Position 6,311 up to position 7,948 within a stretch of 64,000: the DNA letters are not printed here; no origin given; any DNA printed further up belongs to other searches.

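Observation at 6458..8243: WecB/TagA-family glycosyltransferase fused to a NUDIX hydrolase, adjacent to a ThpR-like 2H phosphoesterase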

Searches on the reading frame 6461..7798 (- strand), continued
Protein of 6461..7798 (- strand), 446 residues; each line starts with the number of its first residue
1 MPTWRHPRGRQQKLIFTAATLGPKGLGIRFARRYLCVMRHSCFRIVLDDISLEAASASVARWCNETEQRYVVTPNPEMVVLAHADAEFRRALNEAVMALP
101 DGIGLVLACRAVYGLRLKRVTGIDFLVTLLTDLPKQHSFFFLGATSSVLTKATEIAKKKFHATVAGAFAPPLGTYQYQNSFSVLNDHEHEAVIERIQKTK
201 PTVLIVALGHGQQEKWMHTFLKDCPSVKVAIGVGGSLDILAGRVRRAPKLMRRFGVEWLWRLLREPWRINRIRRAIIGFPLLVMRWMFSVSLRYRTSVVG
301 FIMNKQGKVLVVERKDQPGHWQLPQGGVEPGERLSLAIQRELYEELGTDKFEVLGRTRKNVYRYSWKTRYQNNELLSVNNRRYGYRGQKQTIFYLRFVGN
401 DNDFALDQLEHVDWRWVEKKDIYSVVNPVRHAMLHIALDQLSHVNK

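Call 11: find_related_loci(query=A1, collection=genome_contigs, flank=8000)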
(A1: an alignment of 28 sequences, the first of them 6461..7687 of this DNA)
Query A1 (409 aa) in genome_contigs; peptide patterns used: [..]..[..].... (x = any residue, [..] = any of these).
407 stretches matched a pattern; 358 encode a relative of the query (tblastn E <= 1e-3); the best 80 are kept; 80 distinct loci.
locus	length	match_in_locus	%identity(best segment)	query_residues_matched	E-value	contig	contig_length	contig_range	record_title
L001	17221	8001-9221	53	1-406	1e-139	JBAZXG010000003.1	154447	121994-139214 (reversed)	MAG: Patescibacteria group bacterium isolate SO_2017_GW1_50 NODE_779_length_154447_cov_1.636807_OW334_2017, whole genome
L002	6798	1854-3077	45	1-407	1e-117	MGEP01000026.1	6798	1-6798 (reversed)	MAG: Candidatus Uhrbacteria bacterium RIFCSPLOWO2_02_FULL_48_12 rifcsplowo2_02_scaffold_20994, whole genome shotgun sequ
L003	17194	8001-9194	42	1-409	7e-91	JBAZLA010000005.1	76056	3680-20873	MAG: Patescibacteria group bacterium isolate SO_2017_LW4_157 scaffold_983_c1_LW137-91_2017, whole genome shotgun sequenc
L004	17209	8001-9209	37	8-407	6e-88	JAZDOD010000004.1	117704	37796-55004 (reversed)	MAG: bacterium isolate MEGAHIT-group-0.75 k141_16065537, whole genome shotgun sequence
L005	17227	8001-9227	38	10-401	4e-84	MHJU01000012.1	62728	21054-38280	MAG: Candidatus Jacksonbacteria bacterium RIFCSPLOWO2_02_FULL_44_20 rifcsplowo2_02_scaffold_1825, whole genome shotgun s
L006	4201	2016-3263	36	10-401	7e-84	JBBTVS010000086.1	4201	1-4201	MAG: Patescibacteria group bacterium isolate H43-bin186_1 H43_bin186_1_000000000086, whole genome shotgun sequence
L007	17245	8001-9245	36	3-407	3e-81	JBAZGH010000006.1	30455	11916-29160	MAG: Patescibacteria group bacterium isolate SO_2017_LW3_40 NODE_3636_length_30455_cov_1.378066_LW162_2017, whole genome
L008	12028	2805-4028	37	22-404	5e-81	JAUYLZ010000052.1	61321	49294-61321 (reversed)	MAG: bacterium isolate C24_metabat.bin.60 C24_k141_1132242, whole genome shotgun sequence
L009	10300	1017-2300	36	10-402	6e-79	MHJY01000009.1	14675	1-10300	MAG: Candidatus Jacksonbacteria bacterium RIFOXYB2_FULL_44_15 rifoxyb2_full_scaffold_1554, whole genome shotgun sequence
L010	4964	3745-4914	38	21-407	1e-78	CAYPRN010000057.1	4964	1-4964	MAG TPA_asm: uncultured Gammaproteobacteria bacterium isolate SRP178699_co2_510 genome assembly, contig: NODE_21419_leng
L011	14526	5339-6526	35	1-408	6e-78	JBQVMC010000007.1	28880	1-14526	MAG: Methanosarcinaceae archaeon isolate Jaco_10860_bin3 c_000000000007, whole genome shotgun sequence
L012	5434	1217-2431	38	1-389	5e-78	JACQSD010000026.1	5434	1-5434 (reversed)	MAG: Candidatus Uhrbacteria bacterium isolate NC_groundwater_1376_Ag_S-0.2um_49_27 S_p2_S4_coassembly_k141_1300366, whol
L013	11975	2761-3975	37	7-407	1e-77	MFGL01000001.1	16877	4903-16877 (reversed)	MAG: Candidatus Falkowbacteria bacterium RIFOXYC2_FULL_47_12 rifoxyc2_full_scaffold_1010, whole genome shotgun sequence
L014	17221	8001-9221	35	10-401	3e-77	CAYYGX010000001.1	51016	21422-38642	MAG TPA_asm: uncultured Gammaproteobacteria bacterium isolate SRP090828_co2_164 genome assembly, contig: NODE_249_length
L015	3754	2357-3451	37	25-406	6e-77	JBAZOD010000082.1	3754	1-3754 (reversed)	MAG: Patescibacteria group bacterium isolate SO_2017_LW4_86 scaffold_50028_c1_LW137-91_2017, whole genome shotgun sequen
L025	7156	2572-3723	37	8-395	4e-73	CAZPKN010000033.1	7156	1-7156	MAG TPA_asm: uncultured Gammaproteobacteria bacterium isolate binchicken_co212_18 genome assembly, contig: NODE_13655_le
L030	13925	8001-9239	36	8-402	4e-72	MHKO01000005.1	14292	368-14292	MAG: Candidatus Komeilibacteria bacterium RIFCSPLOWO2_02_FULL_48_11 rifcsplowo2_02_scaffold_12176, whole genome shotgun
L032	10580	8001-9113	39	21-401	5e-71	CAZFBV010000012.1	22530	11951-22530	MAG TPA_asm: uncultured Gammaproteobacteria bacterium isolate SRP170004_co1_568 genome assembly, contig: NODE_3463_lengt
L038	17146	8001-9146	35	18-407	5e-70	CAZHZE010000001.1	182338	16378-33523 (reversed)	MAG TPA_asm: uncultured Gammaproteobacteria bacterium isolate SRP263991_co7_529 genome assembly, contig: NODE_22_length_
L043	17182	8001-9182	35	8-408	2e-68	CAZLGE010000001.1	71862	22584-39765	MAG TPA_asm: uncultured Gammaproteobacteria bacterium isolate binchicken_co269_228 genome assembly, contig: NODE_336_len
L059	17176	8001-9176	32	8-407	8e-67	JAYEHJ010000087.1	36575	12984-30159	MAG: Patescibacteria group bacterium isolate MAG221 MAG221_87, whole genome shotgun sequence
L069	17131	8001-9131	34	2-393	2e-65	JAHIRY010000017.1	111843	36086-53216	MAG: Patescibacteria group bacterium isolate MM_PC_MetaG.mb.147 MM_PC_MetaG.mb.147_k141_656044, whole genome shotgun seq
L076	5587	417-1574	34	8-408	6e-65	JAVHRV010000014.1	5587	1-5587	MAG: Patescibacteria group bacterium isolate WB02no5_39_7 NODE_12502_length_5587_cov_4.262111, whole genome shotgun sequ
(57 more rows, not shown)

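Call 15: search_solved_structures(query=A1, max_evalue=0.001, show_alignments=3)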
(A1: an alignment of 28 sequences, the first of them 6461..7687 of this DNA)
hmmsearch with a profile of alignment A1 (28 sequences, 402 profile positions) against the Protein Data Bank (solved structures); distinct sequences matched with E-value up to 0.001: 80 (the best 60 are shown).
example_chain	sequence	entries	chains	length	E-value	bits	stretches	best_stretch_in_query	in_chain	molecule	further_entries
7mpk_A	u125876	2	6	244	2.4e-72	247.2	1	2-245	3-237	N-acetylglucosaminyldiphosphoundecaprenol N-acetyl-beta-D-mannosaminyltransferase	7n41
5wb4_A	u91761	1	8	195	5.6e-56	193.3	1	2-202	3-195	N-acetylglucosaminyldiphosphoundecaprenol N-acetyl-beta-D-mannosaminyltransferase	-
5wfg_A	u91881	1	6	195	1.2e-55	192.2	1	2-202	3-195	N-acetylglucosaminyldiphosphoundecaprenol N-acetyl-beta-D-mannosaminyltransferase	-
1f3y_A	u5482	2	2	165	1.6e-32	116.1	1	254-397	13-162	DIADENOSINE 5',5'''-P1,P4-TETRAPHOSPHATE HYDROLASE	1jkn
6d1q_B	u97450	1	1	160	1.1e-24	90.2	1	254-400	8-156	RNA pyrophosphohydrolase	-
6d1v_B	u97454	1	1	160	1.1e-24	90.2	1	254-400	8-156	RNA pyrophosphohydrolase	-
4s2w_A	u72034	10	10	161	1.2e-24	90.2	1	254-400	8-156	RNA pyrophosphohydrolase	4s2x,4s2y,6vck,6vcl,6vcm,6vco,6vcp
2kdv_A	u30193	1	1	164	1.3e-24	90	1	254-400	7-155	RNA pyrophosphohydrolase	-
4s2v_A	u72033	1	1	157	1.4e-24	90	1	254-400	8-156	RNA pyrophosphohydrolase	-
6d13_B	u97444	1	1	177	1.6e-24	89.7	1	254-400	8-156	RNA pyrophosphohydrolase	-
5ygu_B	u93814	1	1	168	2.6e-24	89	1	254-400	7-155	RNA pyrophosphohydrolase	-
6vcn_A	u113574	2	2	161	4.2e-24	88.3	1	254-400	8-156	RNA pyrophosphohydrolase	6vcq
2kdw_A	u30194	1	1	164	2.5e-23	85.8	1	254-400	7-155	RNA pyrophosphohydrolase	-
3id9_A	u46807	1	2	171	8.3e-10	41.3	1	257-309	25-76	MutT/NUDIX family protein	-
4v14_A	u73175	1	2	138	5.3e-09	38.6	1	257-343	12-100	MUTATOR MUTT PROTEIN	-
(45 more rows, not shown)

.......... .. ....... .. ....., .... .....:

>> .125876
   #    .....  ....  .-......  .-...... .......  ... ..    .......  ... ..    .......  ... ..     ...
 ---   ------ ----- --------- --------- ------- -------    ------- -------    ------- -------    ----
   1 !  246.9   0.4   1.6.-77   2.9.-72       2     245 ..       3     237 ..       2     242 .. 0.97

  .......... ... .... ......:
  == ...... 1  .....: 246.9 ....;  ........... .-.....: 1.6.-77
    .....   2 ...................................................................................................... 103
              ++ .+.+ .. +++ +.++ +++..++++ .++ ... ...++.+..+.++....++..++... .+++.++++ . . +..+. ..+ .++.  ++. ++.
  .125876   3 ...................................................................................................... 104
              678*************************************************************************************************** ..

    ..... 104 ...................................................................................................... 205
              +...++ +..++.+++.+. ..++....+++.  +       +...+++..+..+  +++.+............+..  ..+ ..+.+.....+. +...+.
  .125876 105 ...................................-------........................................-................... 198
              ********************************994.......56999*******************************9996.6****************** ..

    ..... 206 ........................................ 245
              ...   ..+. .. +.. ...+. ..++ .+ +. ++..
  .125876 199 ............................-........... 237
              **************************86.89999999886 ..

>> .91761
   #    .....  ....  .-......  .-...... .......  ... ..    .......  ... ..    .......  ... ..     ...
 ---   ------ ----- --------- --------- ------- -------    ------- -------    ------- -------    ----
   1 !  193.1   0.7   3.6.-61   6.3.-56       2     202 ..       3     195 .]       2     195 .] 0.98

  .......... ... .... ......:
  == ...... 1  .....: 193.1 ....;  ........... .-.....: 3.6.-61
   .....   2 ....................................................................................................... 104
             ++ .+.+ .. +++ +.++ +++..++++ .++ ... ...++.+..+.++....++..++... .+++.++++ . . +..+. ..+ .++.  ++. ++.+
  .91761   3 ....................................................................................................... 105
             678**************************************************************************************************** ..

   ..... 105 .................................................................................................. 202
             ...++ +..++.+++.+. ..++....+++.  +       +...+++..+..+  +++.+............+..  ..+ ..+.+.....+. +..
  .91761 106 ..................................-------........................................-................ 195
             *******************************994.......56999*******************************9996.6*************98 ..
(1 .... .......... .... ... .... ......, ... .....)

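Call 19: search_protein_families(library=pfam, proteins=[L043:6966-7925:-, L038:6782-7795:-, L008:1190-2179:+, L059:12676-13635:-, L008:10554-11408:+, L032:4452-5555:+, L025:1270-2430:+, L076:3072-4058:+, L030:6078-7514:-, L069:1999-2784:-], max_evalue=0.001)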
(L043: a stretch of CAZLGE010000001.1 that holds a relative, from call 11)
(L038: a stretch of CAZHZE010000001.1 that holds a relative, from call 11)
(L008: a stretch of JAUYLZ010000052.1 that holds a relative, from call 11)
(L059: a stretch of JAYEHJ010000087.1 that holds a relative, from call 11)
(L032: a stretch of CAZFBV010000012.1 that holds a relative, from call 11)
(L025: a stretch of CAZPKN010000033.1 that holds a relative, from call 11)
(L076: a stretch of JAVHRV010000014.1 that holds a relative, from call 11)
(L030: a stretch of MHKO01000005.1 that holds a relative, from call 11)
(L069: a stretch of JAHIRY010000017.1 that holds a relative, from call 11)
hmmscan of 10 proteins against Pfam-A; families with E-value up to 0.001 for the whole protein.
L043:6966-7925:- (320 aa): 2 families
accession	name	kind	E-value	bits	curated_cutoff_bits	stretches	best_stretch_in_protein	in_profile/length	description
PF01544.23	CorA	-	3.7e-49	168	27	1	24-316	3-292/292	CorA-like Mg2+ transporter protein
PF20990.2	DUF2207_C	-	0.00069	19.8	33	1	196-314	74-187/247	Predicted membrane protein (DUF2207) C-terminal domain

L038:6782-7795:- (338 aa): 2 families
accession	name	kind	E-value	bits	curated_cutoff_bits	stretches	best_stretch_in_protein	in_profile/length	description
PF04055.27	Radical_SAM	-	1.8e-16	61.2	29.5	1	79-229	4-158/166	Radical SAM superfamily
PF13353.11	Fer4_12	-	0.00011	22.9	22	1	80-180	13-111/137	4Fe-4S single cluster domain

L008:1190-2179:+ (330 aa): 2 families
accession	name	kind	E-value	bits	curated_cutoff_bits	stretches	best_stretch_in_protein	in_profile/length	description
PF02873.21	MurB_C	-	6.4e-28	97.3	27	1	199-328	1-99/99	UDP-N-acetylenolpyruvoylglucosamine reductase, C-terminal domain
PF01565.28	FAD_binding_4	-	1.3e-21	77.2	26.4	1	33-158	2-135/139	FAD binding domain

L059:12676-13635:- (320 aa): 4 families
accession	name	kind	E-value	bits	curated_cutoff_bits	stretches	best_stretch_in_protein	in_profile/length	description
PF00589.27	Phage_integrase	-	8e-37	127.1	27.1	1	125-302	2-170/172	Phage integrase family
PF02899.23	Phage_int_SAM_1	-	3.7e-12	46.8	22.3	1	12-102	2-82/83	Phage integrase, N-terminal SAM-like domain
PF13495.12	Phage_int_SAM_4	-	5.4e-09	36.8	27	0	20-64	11-49/85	Phage integrase, N-terminal SAM-like domain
PF13102.12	Phage_int_SAM_5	-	6e-05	23.8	22.3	1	16-109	11-92/98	Phage integrase SAM-like domain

L008:10554-11408:+ (285 aa): 1 family
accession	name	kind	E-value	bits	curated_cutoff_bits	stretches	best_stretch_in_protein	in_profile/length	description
PF08478.15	POTRA_1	-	5e-07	30.4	23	1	60-136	1-68/69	POTRA domain, FtsQ-type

L032:4452-5555:+ (368 aa): 7 families
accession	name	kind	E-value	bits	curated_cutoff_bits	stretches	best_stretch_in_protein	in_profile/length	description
PF00534.26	Glycos_transf_1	-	1.6e-32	112.8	26.4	1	189-337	10-164/172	Glycosyl transferases group 1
PF13692.12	Glyco_trans_1_4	-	4.1e-28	98.9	27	1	194-331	2-142/142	Glycosyl transferases group 1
PF13439.12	Glyco_transf_4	-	4.4e-21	76.1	28.5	1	16-176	2-168/170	Glycosyltransferase Family 4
PF13579.12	Glyco_trans_4_4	-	1.7e-12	48.4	29.7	1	16-173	1-158/158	Glycosyl transferase 4-like domain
PF20706.3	GT4-conflict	-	3.5e-08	33.3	26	1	15-355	11-381/385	Family 4 Glycosyltransferase in conflict systems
PF09314.17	DUF1972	-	9.7e-08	32.3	25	1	4-165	5-175/186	Domain of unknown function (DUF1972)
PF13524.12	Glyco_trans_1_2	-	2.1e-06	28.2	25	1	211-359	5-142/144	Glycosyl transferase-like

L025:1270-2430:+ (387 aa): 0 families

L076:3072-4058:+ (329 aa): 1 family
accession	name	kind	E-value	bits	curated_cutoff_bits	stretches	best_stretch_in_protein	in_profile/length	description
PF13354.11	Beta-lactamase2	-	2e-37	129.1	22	1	96-306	1-214/214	Beta-lactamase enzyme family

L030:6078-7514:- (479 aa): 0 families

L069:1999-2784:- (262 aa): 2 families
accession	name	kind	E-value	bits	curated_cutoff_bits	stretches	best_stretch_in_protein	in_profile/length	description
PF02900.23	LigB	-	1.4e-42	146.1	26.3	1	5-256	2-268/269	Catalytic LigB subunit of aromatic ring-opening dioxygenase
PF01875.22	Memo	-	3.5e-13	49.8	27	1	85-247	93-250/269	Memo-like protein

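Call 27: predict_structure(alignment_id=A2)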
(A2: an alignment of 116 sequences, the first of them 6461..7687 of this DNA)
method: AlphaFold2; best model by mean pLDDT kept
length: 409 residues; sequences in the alignment: 116
mean_pLDDT: 95.2   pTM: 0.89
mean pLDDT of the five models: 95.2, 94.8, 94.7, 94.6, 94.5
residues with pLDDT >= 90: 383; 70-90: 11; 50-70: 10; < 50: 5
segments of 3 or more residues with pLDDT < 50: 337-341
pLDDT, mean of each block of 10 residues (from residue 1): 93 98 98 98 96 97 97 94 98 98 98 98 98 97 96 98 98 96 98 97 97 95 96 96 97 95 98 96 97 97 98 98 95 54 74 98 97 96 98 97 89
secondary structure, 60 per line:
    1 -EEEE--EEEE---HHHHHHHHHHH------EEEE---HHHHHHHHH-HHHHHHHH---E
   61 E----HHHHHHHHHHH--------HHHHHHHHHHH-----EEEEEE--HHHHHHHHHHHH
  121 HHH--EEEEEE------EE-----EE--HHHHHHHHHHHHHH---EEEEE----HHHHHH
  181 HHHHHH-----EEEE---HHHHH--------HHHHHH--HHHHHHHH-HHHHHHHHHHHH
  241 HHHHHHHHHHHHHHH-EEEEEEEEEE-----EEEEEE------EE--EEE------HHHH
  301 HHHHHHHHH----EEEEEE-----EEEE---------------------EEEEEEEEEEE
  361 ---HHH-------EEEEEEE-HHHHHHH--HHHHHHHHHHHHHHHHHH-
elements in order: E2-5 E8-11 H15-25 E32-35 H39-47 H49-56 H66-76 H85-95 E101-106 H109-123 E126-131 H149-162 E166-170 H175-186 E192-195 H199-203 H212-217 H220-227 H229-255 E257-266 E272-277 E288-290 H297-309 E314-319 E325-328 E350-360 E374-380 H382-388 H391-408
